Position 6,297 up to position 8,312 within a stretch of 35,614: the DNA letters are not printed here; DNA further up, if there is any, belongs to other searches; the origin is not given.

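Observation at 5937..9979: Complete NuoE/NuoF/HydA [FeFe]-hydrogenase operon in an alphaproteobacterium-like, host-associated genome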

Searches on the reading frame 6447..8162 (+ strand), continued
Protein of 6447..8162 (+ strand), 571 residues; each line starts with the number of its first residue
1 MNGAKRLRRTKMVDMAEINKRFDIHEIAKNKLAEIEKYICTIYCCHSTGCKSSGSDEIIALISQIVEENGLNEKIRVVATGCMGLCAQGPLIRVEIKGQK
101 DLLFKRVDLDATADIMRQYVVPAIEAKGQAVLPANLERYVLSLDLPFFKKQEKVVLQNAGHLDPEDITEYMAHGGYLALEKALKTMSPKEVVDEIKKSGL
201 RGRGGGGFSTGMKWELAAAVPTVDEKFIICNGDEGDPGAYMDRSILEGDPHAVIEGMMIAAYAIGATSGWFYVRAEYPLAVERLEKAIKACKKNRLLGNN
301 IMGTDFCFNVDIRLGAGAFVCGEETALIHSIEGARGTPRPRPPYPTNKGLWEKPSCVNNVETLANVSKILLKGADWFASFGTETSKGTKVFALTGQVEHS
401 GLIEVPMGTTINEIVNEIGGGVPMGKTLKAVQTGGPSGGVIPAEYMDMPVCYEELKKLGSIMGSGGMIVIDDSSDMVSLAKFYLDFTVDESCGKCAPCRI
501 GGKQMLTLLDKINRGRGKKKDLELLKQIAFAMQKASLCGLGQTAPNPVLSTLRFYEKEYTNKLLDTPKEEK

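Call 49: find_encoding_contigs(protein=P0370, flank=10000, max_places=3)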
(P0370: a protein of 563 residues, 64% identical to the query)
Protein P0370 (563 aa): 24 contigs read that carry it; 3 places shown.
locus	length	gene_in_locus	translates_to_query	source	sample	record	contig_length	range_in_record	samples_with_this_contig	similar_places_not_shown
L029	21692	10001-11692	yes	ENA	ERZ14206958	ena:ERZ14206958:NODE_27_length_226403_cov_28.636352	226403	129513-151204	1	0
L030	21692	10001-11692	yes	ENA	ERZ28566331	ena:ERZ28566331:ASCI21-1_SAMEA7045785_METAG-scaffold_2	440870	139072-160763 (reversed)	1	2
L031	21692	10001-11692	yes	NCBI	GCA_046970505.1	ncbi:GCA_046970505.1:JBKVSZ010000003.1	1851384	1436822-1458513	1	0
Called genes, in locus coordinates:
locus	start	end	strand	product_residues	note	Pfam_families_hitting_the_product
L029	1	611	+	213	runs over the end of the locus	-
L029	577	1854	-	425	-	PF01595:CNNM, PF00571:CBS, PF03471:CorC_HlyC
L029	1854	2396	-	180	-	PF13189:Cytidylate_kin2 (faint), PF13238:AAA_18, PF13671:AAA_33 (weak), PF01202:SKI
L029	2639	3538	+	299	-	PF02899:Phage_int_SAM_1, PF13495:Phage_int_SAM_4 (weak), PF00589:Phage_integrase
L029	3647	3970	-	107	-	-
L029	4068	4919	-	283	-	PF00398:RrnaAD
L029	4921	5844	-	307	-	PF13623:SurA_N_2, PF13624:SurA_N_3, PF09312:SurA_N, PF00639:Rotamase, PF13145:Rotamase_2, PF13616:Rotamase_3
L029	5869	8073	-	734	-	PF03968:LptD_N (weak), PF04453:LptD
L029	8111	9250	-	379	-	PF03739:LptF_LptG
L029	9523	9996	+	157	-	PF01257:2Fe-2S_thioredx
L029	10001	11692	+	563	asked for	PF01257:2Fe-2S_thioredx (faint), PF01512:Complex1_51K, PF10531:SLBB (weak), PF22461:SLBB_2 (faint), PF10589:NADH_4Fe-4S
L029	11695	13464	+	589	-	PF00111:Fer2, PF13510:Fer2_4, PF10588:NADH-G_4Fe-4S_3, PF12838:Fer4_7 (weak), PF13187:Fer4_9 (weak), PF13237:Fer4_10 (weak), PF02906:Fe_hyd_lg_C, PF02256:Fe_hyd_SSU, +2 more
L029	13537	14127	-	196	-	PF01025:GrpE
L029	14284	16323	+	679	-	PF08323:Glyco_transf_5, PF20706:GT4-conflict, PF00534:Glycos_transf_1, PF13692:Glyco_trans_1_4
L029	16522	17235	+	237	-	PF01138:RNase_PH, PF03725:RNase_PH_C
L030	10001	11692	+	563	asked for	PF01257:2Fe-2S_thioredx (faint), PF01512:Complex1_51K, PF10531:SLBB (weak), PF22461:SLBB_2 (faint), PF10589:NADH_4Fe-4S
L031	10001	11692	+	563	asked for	PF01257:2Fe-2S_thioredx (faint), PF01512:Complex1_51K, PF10531:SLBB (weak), PF22461:SLBB_2 (faint), PF10589:NADH_4Fe-4S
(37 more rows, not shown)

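Call 81: list_cluster_members(proteins=[P0370, P0312, P0342, P0320, P0406, P0091, P0004, P0292])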
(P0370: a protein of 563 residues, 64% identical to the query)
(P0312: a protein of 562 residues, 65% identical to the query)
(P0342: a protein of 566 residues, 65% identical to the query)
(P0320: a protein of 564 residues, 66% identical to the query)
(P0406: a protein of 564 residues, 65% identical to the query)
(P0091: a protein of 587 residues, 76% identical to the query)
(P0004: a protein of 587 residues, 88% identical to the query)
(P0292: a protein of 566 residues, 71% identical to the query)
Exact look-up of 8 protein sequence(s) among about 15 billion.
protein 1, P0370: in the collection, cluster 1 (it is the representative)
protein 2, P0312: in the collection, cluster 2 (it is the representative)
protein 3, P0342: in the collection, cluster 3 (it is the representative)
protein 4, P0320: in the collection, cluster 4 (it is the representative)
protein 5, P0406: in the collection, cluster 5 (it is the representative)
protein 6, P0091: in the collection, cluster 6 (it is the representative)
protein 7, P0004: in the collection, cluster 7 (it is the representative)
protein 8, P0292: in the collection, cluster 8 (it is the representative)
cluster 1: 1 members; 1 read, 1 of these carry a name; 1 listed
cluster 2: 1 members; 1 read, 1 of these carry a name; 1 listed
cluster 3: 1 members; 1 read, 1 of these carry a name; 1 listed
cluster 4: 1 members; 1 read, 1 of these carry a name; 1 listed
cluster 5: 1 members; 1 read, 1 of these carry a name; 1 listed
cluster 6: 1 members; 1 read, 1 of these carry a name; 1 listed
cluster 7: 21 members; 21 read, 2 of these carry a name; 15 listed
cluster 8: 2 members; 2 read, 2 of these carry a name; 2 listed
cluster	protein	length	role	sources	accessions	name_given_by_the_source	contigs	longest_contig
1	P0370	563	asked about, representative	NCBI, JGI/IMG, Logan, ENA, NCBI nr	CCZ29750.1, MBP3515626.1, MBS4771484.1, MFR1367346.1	MAG: NADH-ubiquinone oxidoreductase-F iron-sulfur binding region domain-containing ... | respiratory-chain NADH dehydrogenase 51 Kd subunit family | SLBB domain-containing protein [Alphaproteobacteria bacterium]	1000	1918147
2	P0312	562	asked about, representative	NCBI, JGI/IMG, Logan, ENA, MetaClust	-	\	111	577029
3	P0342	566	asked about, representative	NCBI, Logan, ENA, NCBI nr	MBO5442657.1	MAG: SLBB domain-containing protein [Alphaproteobacteria bacterium] | SLBB domain-containing protein [Alphaproteobacteria bacterium]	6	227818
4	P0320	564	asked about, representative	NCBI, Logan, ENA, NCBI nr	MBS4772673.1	MAG: SLBB domain-containing protein [Proteobacteria bacterium] | SLBB domain-containing protein [Pseudomonadota bacterium]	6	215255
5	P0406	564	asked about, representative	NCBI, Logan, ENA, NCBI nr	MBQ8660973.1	MAG: SLBB domain-containing protein [Alphaproteobacteria bacterium] | SLBB domain-containing protein [Alphaproteobacteria bacterium]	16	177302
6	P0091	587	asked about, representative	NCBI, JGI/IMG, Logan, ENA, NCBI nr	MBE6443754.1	MAG: 2Fe-2S iron-sulfur cluster binding domain-containing protein [Alphaproteobacteria ... | 2Fe-2S iron-sulfur cluster binding domain-containing protein [Alphaproteobacteria ...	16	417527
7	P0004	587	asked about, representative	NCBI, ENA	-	-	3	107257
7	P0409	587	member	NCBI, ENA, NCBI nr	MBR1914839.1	MAG: [Alphaproteobacteria bacterium] | [FeFe] hydrogenase, group A [Alphaproteobacteria bacterium]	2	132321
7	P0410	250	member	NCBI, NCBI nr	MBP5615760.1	MAG: (2Fe-2S)-binding protein, partial [Alphaproteobacteria bacterium] | (2Fe-2S)-binding protein [Alphaproteobacteria bacterium]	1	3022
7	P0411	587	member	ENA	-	-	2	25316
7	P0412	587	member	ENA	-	-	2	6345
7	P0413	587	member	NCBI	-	-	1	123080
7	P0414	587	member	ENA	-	-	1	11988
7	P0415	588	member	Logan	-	-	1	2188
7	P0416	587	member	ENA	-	-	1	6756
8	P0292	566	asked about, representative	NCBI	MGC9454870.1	MAG: NADH-ubiquinone oxidoreductase-F iron-sulfur binding region domain-containing ...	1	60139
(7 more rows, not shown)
